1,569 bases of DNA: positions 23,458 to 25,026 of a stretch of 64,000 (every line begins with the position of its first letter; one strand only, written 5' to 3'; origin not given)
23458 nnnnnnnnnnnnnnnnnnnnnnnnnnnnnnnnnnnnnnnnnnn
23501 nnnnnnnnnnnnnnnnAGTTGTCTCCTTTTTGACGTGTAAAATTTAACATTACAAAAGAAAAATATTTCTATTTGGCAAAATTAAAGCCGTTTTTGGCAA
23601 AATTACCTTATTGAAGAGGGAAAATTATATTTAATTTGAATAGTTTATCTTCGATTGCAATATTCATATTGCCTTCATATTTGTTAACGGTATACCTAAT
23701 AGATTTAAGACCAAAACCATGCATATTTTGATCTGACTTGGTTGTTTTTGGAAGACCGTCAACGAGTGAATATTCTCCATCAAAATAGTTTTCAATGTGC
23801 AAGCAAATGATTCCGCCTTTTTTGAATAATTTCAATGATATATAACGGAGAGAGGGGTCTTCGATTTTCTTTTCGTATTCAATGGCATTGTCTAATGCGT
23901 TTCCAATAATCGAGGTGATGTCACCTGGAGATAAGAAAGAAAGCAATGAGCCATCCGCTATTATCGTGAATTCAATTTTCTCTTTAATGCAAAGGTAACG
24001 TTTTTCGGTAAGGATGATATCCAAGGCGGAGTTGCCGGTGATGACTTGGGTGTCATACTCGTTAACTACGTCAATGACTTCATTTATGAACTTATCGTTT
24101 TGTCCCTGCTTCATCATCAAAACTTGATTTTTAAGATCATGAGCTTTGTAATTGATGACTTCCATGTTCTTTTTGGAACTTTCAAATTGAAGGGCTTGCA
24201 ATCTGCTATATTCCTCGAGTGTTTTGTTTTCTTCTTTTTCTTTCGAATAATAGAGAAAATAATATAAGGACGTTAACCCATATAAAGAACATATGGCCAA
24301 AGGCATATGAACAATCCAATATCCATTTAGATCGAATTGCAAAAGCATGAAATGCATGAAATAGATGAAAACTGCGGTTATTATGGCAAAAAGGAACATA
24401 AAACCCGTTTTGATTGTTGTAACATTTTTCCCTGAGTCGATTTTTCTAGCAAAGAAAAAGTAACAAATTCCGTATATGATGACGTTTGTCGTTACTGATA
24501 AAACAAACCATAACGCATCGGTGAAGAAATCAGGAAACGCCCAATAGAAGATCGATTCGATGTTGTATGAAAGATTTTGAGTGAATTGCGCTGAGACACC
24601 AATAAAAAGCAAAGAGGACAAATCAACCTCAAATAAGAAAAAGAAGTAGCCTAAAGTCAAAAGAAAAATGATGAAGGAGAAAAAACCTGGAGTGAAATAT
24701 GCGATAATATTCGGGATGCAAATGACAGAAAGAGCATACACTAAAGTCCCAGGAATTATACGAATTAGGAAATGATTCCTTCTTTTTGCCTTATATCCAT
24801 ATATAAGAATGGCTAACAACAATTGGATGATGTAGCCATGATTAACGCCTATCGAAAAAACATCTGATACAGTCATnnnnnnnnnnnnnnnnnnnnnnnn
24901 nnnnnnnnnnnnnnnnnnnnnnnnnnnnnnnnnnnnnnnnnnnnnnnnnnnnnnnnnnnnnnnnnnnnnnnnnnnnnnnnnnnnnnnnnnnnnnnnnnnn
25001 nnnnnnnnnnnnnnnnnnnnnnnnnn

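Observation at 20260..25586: Orphan AgrC/LytTR two-component system wired to a membrane-tethered GH3 glycosidase (cassette 1)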

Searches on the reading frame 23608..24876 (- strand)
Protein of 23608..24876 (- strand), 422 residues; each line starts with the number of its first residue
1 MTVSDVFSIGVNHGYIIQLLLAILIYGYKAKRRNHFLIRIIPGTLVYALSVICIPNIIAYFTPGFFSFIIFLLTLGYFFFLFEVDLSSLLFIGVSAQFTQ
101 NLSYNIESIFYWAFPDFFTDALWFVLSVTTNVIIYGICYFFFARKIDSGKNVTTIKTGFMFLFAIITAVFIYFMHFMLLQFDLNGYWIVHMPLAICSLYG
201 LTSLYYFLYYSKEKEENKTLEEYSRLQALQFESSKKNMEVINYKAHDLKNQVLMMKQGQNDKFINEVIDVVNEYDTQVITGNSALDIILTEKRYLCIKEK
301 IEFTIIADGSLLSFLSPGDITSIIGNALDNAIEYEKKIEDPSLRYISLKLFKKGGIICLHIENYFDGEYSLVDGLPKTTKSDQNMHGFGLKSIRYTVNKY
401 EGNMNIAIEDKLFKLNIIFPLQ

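Call 3: search_protein_families(library=pfam, proteins=[window:23608-24876:-], max_evalue=0.01)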
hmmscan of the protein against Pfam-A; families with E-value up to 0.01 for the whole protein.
window:23608-24876:- (422 aa): 2 families
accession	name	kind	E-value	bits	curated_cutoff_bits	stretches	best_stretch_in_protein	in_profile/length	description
PF14501.12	HATPase_c_5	-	1.3e-26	92.9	22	1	317-420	3-102/102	GHKL domain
PF02518.31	HATPase_c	-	0.01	16.7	26.4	0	319-406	5-93/111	Histidine kinase-, DNA gyrase B-, and HSP90-like ATPase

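Call 4: search_protein_families(library=ncbifam, proteins=[window:23608-24876:-], max_evalue=0.01)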
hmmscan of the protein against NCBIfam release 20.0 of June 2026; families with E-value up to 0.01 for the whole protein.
window:23608-24876:- (422 aa): 0 families

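Call 16: find_homologous_proteins(query=window:23608-24876:-, max_evalue=0.00001)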
Query window:23608-24876:- (422 aa): 1874 proteins with E <= 0.00001 among 8000 candidates; the best 120 are listed.
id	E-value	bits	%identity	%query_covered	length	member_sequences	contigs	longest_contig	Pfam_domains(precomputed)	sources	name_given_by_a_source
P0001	4.0e-276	934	100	100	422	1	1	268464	PF14501.13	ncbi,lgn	-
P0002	1.3e-109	385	42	100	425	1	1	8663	PF14501.13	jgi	-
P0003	3.0e-108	381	42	100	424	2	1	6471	PF14501.13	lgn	-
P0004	5.5e-106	373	42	99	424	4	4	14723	PF14501.13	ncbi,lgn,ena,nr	ncbi:MAG: sensor histidine kinase [Clostridia bacterium]|nr:sensor histidine kinase [Clostridia bact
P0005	7.6e-106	373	42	100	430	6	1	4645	PF14501.13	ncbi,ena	-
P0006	7.3e-103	363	42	100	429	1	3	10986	PF14501.13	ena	-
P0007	1.2e-102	362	40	100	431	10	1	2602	PF14501.13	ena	-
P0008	2.8e-102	361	39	100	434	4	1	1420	PF14501.13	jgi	jgi:cell division protein FtsB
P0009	5.6e-101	357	39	99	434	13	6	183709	PF14501.13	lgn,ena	-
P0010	2.0e-100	355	41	100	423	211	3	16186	PF14501.13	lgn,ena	-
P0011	2.3e-100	355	40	100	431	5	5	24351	PF14501.13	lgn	-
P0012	2.6e-99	351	39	98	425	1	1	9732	PF02518.32,PF14501.13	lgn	-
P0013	8.3e-99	350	42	100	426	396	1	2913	PF14501.13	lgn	-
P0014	1.2e-98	349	39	100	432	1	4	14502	PF14501.13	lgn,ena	-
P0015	1.4e-98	349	39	100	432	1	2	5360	PF14501.13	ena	-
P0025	1.1e-96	343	40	100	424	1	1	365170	PF14501.13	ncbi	-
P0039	3.3e-89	318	37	100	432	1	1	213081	PF02518.32,PF14501.13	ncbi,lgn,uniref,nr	ncbi:ATP-binding protein [Bifidobacterium sp. ESL0745]|uniref:ATP-binding protein n=1 Tax=Bifidobact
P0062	1.6e-65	240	34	96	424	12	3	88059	PF14501.13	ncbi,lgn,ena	-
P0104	8.5e-53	198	33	95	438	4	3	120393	PF14501.13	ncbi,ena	-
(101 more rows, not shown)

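Call 17: find_encoding_contigs(protein=P0001, flank=10000, max_places=2)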
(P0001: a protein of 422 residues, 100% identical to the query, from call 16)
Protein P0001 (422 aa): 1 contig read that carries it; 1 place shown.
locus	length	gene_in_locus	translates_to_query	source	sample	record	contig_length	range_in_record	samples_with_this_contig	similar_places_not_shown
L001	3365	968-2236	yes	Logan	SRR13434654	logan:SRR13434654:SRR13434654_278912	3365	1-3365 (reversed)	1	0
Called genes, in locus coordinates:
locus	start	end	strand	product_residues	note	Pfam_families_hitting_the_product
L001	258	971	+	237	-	PF00072:Response_reg, PF04397:LytTR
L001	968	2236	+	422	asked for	PF14501:HATPase_c_5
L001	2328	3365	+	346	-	?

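Call 18: find_encoding_contigs(protein=P0025, flank=10000, max_places=2)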
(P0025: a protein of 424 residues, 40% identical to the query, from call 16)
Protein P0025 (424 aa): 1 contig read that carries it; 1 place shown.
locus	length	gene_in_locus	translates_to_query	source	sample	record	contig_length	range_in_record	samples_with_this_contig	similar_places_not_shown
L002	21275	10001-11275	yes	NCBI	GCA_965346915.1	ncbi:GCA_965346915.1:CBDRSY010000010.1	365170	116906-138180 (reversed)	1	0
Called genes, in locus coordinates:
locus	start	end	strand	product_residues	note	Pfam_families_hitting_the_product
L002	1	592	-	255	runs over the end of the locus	PF02311:AraC_binding (weak), PF00165:HTH_AraC (faint), PF12833:HTH_18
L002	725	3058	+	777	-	PF07944:Beta-AFase-like_GH127_cat, PF20736:Glyco_hydro127M, PF20620:DUF6805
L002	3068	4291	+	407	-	PF00817:IMS, PF11799:IMS_C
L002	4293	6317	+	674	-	PF13802:Gal_mutarotas_2, PF01055:Glyco_hydro_31_2nd, PF21365:Glyco_hydro_31_3rd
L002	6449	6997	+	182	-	-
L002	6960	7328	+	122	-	PF09579:Spore_YtfJ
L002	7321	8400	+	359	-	PF00768:Peptidase_S11, PF13354:Beta-lactamase2 (weak), PF07943:PBP5_C (weak)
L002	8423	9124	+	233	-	PF01479:S4 (weak), PF00849:PseudoU_synth_2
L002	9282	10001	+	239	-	PF00072:Response_reg, PF04397:LytTR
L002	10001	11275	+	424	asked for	PF14501:HATPase_c_5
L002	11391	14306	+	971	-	PF01915:Glyco_hydro_3_C, PF14310:Fn3-like, PF00933:Glyco_hydro_3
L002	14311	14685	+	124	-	-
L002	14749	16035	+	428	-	PF00756:Esterase (weak)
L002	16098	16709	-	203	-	PF13302:Acetyltransf_3, PF00583:Acetyltransf_1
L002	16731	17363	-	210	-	PF06445:GyrI-like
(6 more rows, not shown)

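Call 19: find_encoding_contigs(protein=P0039, flank=10000, max_places=2)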
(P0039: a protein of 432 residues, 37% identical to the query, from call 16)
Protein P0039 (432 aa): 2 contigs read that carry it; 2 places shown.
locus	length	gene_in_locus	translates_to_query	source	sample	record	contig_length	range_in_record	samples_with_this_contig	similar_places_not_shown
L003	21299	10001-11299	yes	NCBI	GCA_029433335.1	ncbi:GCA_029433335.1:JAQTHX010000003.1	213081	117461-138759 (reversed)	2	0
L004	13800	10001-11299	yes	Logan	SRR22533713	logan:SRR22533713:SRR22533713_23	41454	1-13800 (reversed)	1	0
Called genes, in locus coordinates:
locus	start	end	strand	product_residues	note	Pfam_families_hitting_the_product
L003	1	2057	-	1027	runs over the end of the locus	PF01915:Glyco_hydro_3_C, PF14310:Fn3-like, PF00933:Glyco_hydro_3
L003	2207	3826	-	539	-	PF07690:MFS_1, PF13347:MFS_2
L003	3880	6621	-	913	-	PF25788:Ig_Rha78A_N, PF08531:Bac_rhamnosid_N, PF05592:Bac_rhamnosid, PF17389:Bac_rhamnosid6H, PF17390:Bac_rhamnosid_C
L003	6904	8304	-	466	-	PF14501:HATPase_c_5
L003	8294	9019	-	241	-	PF00072:Response_reg, PF04397:LytTR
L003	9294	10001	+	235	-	PF00072:Response_reg, PF04397:LytTR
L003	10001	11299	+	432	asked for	PF02518:HATPase_c (weak), PF14501:HATPase_c_5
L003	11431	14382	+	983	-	PF01915:Glyco_hydro_3_C, PF14310:Fn3-like, PF00933:Glyco_hydro_3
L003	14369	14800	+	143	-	-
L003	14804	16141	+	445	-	PF00756:Esterase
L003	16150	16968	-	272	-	PF00528:BPD_transp_1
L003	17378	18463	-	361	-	PF09084:NMT1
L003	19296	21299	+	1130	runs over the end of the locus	-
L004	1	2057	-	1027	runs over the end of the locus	PF01915:Glyco_hydro_3_C, PF14310:Fn3-like, PF00933:Glyco_hydro_3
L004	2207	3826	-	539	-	PF07690:MFS_1, PF13347:MFS_2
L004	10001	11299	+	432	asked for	PF02518:HATPase_c (weak), PF14501:HATPase_c_5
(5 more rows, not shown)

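Call 21: find_encoding_contigs(protein=P0009, flank=8000, max_places=2)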
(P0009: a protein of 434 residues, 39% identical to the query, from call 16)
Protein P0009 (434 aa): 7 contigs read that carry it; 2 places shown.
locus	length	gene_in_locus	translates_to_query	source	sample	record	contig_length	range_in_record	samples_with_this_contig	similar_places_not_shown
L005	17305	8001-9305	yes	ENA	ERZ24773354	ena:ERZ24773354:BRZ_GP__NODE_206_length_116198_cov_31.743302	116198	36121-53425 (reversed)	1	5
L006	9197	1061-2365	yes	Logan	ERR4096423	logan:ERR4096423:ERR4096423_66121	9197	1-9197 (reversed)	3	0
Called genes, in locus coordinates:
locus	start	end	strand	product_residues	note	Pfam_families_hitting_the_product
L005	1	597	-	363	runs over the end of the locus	PF00155:Aminotran_1_2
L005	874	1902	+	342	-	PF01032:FecCD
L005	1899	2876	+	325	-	PF01032:FecCD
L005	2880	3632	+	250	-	PF02463:SMC_N (weak), PF00005:ABC_tran, PF13304:AAA_21 (faint)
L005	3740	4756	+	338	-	PF01497:Peripla_BP_2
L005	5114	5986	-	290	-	PF02645:DegV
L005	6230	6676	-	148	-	-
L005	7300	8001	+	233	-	PF00072:Response_reg, PF04397:LytTR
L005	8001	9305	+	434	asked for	PF14501:HATPase_c_5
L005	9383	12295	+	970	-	PF01915:Glyco_hydro_3_C, PF14310:Fn3-like, PF00933:Glyco_hydro_3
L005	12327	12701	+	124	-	-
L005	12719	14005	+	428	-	PF00756:Esterase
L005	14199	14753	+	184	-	-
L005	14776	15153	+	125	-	PF01035:DNA_binding_1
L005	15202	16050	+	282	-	PF08282:Hydrolase_3, PF05116:S6PP (weak)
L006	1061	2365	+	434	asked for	PF14501:HATPase_c_5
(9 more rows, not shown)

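Call 22: find_encoding_contigs(protein=P0062, flank=8000, max_places=2)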
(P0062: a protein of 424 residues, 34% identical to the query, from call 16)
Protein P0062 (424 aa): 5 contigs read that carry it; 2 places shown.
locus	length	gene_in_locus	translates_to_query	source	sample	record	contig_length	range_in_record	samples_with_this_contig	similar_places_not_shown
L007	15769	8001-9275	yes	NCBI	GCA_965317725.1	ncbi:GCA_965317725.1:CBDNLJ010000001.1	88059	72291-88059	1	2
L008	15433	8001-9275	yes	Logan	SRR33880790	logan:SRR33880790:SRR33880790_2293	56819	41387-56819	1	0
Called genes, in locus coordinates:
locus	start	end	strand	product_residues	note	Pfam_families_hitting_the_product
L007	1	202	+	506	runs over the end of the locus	PF09818:ABC_ATPase (faint), PF00005:ABC_tran, PF13304:AAA_21 (faint), PF00005:ABC_tran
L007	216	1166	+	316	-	PF02653:BPD_transp_2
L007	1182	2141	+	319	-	PF13353:Fer4_12 (faint), PF04055:Radical_SAM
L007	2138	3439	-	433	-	PF00756:Esterase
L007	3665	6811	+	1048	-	PF01915:Glyco_hydro_3_C, PF14310:Fn3-like, PF00933:Glyco_hydro_3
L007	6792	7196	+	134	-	-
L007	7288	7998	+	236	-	PF00072:Response_reg, PF04397:LytTR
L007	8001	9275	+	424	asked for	PF14501:HATPase_c_5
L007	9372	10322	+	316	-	PF06541:ABC_trans_CmpB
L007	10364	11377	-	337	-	PF00376:MerR, PF13411:MerR_1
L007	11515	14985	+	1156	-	PF00724:Oxidored_FMN, PF07992:Pyr_redox_2, PF00070:Pyr_redox, PF01073:3Beta_HSD, PF01370:Epimerase, PF05368:NmrA, PF13460:NAD_binding_10, PF16363:GDP_Man_Dehyd, +8 more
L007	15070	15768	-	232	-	?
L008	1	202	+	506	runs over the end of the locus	PF09818:ABC_ATPase (faint), PF00005:ABC_tran, PF13304:AAA_21 (faint), PF00005:ABC_tran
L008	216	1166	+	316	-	PF02653:BPD_transp_2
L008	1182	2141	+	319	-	PF13353:Fer4_12 (faint), PF00037:Fer4 (weak), PF12837:Fer4_6 (weak), PF04055:Radical_SAM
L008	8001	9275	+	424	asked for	PF14501:HATPase_c_5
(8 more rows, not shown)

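Call 23: find_encoding_contigs(protein=P0104, flank=8000, max_places=2)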
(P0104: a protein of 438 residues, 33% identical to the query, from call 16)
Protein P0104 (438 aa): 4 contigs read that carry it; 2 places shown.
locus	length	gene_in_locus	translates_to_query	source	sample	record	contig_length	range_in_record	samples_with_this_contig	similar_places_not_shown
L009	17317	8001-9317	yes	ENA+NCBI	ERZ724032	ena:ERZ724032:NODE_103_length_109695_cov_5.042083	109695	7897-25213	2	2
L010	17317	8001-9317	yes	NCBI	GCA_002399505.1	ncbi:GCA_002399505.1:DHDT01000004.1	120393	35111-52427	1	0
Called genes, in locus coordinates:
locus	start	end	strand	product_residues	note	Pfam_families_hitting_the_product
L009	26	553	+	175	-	-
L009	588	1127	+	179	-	PF00719:Pyrophosphatase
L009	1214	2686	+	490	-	PF00370:FGGY_N, PF02782:FGGY_C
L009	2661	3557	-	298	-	PF10114:PocR, PF12833:HTH_18, PF00165:HTH_AraC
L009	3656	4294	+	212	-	PF16161:DUF4867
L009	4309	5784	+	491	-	PF02952:Fucose_iso_C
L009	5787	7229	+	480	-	PF04616:Glyco_hydro_43, PF16396:DUF5005 (faint)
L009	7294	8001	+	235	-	PF00072:Response_reg, PF01564:Spermine_synth (faint), PF04397:LytTR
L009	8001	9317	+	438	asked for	PF14501:HATPase_c_5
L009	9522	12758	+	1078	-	PF01915:Glyco_hydro_3_C, PF14310:Fn3-like (weak), PF00933:Glyco_hydro_3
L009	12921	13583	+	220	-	PF00923:TAL_FSA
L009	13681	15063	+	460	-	PF09903:DUF2130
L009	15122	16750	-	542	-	PF00149:Metallophos (weak), PF02872:5_nucleotid_C, PF21953:NadN_nucleosid_C (weak)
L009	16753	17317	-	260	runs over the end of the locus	PF00459:Inositol_P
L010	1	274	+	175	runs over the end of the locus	-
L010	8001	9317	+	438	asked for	PF14501:HATPase_c_5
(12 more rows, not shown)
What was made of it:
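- All 5 independently retrieved contigs are the same (calls 18, 19, 21-23).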

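Call 36: find_related_loci(query=A1, collection=genome_contigs, flank=8000)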
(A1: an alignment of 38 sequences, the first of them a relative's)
Query A1 (422 aa) in genome_contigs; peptide patterns used: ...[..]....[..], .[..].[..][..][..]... (x = any residue, [..] = any of these).
600 stretches matched a pattern (row limit reached: there are more); 528 encode a relative of the query (tblastn E <= 1e-3); the best 80 are kept; 80 distinct loci.
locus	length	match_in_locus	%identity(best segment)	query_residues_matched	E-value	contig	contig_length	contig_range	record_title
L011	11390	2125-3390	40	1-421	6e-109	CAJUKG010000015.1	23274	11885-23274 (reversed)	MAG TPA_asm: uncultured Christensenellaceae bacterium isolate MGBC158472 genome assembly, contig: MGBC158472.15, whole g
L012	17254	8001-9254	36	6-421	3e-97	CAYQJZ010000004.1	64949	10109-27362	MAG TPA_asm: uncultured Bifidobacterium sp. isolate SRP141132_co1_117 genome assembly, contig: NODE_207_length_64949_cov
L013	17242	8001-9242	39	7-419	5e-94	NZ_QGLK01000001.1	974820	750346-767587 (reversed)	Bifidobacterium asteroides strain ESL0199 Ga0133552_11, whole genome shotgun sequence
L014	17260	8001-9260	38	1-421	5e-94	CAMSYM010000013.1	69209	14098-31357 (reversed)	MAG TPA_asm: uncultured Clostridia bacterium isolate ERR899289_bin.26_metawrap_v1.3_MAG genome assembly, contig: ERZ1340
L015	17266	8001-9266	38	1-421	1e-90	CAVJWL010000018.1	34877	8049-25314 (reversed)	uncultured Prevotellaceae bacterium isolate H07654-L1_cleanbin_000026 genome assembly, contig: Spades_H07654-L1_contig_8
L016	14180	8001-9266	37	1-421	3e-90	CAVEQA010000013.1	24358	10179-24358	Paludibacteraceae bacterium isolate H07675-L1_cleanbin_000053 genome assembly, contig: Spades_H07675-L1_contig_1669, who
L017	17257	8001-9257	33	1-421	9e-66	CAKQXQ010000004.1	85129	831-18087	MAG: uncultured Roseburia sp. isolate REFINED_METABAT215_TOP10_CONTIGS_1500_ASSEMBLY_K77_MERGED__Hadza_MoBio_hadza-E-H_A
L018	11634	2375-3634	34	7-422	1e-64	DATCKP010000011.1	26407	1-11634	MAG TPA_asm: Clostridia bacterium isolate SMAG_U7099 k141_327317, whole genome shotgun sequence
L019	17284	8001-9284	33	3-422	3e-63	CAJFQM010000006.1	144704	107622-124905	uncultured Clostridia bacterium isolate Chicken_15_mag_29 genome assembly, contig: MAGpy_11413_15_idba_bin_29_fascaffold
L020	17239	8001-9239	33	17-421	7e-63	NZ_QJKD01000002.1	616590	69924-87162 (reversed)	Hungatella effluvii strain DSM 24995 Ga0244553_102, whole genome shotgun sequence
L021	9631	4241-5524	33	15-422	2e-60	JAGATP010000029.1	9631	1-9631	MAG: Clostridia bacterium isolate RGIG8762 Water_deer_Colon.Co__c859063, whole genome shotgun sequence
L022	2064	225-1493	30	17-420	3e-61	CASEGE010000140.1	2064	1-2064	uncultured Olsenella sp. isolate SI.B29.metabat-bins.74 genome assembly, contig: SI.B29.metabat-bins.74.fa_k141_179390,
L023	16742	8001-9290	31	15-420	7e-59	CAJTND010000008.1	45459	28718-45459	MAG TPA_asm: uncultured Christensenella sp. isolate MGBC107581 genome assembly, contig: MGBC107581.8, whole genome shotg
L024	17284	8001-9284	31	16-422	3e-59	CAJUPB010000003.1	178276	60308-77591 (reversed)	MAG TPA_asm: uncultured Christensenellaceae bacterium isolate MGBC164958 genome assembly, contig: MGBC164958.3, whole ge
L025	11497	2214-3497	31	15-421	5e-59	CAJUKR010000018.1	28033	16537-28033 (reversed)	MAG TPA_asm: uncultured Christensenellaceae bacterium isolate MGBC160026 genome assembly, contig: MGBC160026.18, whole g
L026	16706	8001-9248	32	13-421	1e-58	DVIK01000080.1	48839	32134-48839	MAG TPA_asm: Candidatus Coproplasma avistercoris isolate ChiW7-3743 ChiW7__C206659_L48839_SRR5514458, whole genome shotg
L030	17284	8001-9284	32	16-422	1e-57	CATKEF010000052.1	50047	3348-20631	MAG: uncultured Eubacteriales bacterium isolate iMGMC-890_1678881666 genome assembly, contig: MegahitA5_4660, whole geno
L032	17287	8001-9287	29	16-422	1e-56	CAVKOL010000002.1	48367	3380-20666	Bacteroidaceae bacterium isolate H07689-L1_cleanbin_000028 genome assembly, contig: Spades_H07689-L1_contig_353, whole g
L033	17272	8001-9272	31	3-421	2e-56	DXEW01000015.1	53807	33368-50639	MAG TPA_asm: Candidatus Borkfalkia faecavium isolate 2189 CHK54__C202067_L53807_SAMEA104467243, whole genome shotgun seq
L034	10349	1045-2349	30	12-420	2e-56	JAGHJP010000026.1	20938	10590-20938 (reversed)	MAG: Clostridia bacterium isolate MAG.81 k127_608822, whole genome shotgun sequence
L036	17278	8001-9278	31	14-421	7e-56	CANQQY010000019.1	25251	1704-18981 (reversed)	MAG: uncultured Clostridia bacterium isolate Lapin-008__bin62 genome assembly, contig: Lapin-008__NODE_2267_length_25251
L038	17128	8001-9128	34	68-421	8e-56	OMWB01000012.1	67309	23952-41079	uncultured actinobacterium isolate RUG002 genome assembly, contig: scaffold_135, whole genome shotgun sequence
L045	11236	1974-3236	30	12-422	1e-54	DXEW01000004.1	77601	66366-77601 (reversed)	MAG TPA_asm: Candidatus Borkfalkia faecavium isolate 2189 CHK54__C63985_L77601_SAMEA104467243, whole genome shotgun sequ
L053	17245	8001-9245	32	20-421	2e-53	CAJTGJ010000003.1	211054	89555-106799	Oscillospiraceae bacterium isolate B95_20_FP_BP genome assembly, contig: MGBC000146.3, whole genome shotgun sequence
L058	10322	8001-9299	31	15-422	7e-53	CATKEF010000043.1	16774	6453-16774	MAG: uncultured Eubacteriales bacterium isolate iMGMC-890_1678881666 genome assembly, contig: MegahitA5_37706, whole gen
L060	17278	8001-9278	30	15-422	1e-52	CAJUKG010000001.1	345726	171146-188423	MAG TPA_asm: uncultured Christensenellaceae bacterium isolate MGBC158472 genome assembly, contig: MGBC158472.1, whole ge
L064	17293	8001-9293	32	15-420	4e-52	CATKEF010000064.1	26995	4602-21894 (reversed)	MAG: uncultured Eubacteriales bacterium isolate iMGMC-890_1678881666 genome assembly, contig: MegahitA5_16528, whole gen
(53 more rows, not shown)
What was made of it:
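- (8) Multiple modules per genome (call 36: L011/L060; L030/L058/L064; L033/L045). Several divergent paralogous modules per genome fit many substrates better than one envelope (call 36).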

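Call 53: search_solved_structures(query=A1, max_evalue=0.01)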
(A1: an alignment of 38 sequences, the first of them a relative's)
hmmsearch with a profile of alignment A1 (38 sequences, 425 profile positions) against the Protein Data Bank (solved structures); distinct sequences matched with E-value up to 0.01: 2.
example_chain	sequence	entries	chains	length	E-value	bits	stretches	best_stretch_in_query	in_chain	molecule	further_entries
4bxi_A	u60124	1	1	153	0.0027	19.7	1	291-405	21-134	ACCESSORY GENE REGULATOR PROTEIN C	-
6e52_A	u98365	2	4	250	0.0079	18.2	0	291-405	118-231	Staphylococcus aureus AgrC histidine kinase module fused to Saccharomyces cerevisiae GCN4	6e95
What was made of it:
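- On AgrC-type (HPK10-like) histidine kinases: The only PDB sequence hits of the family profile are the AgrC CA domain (call 53).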
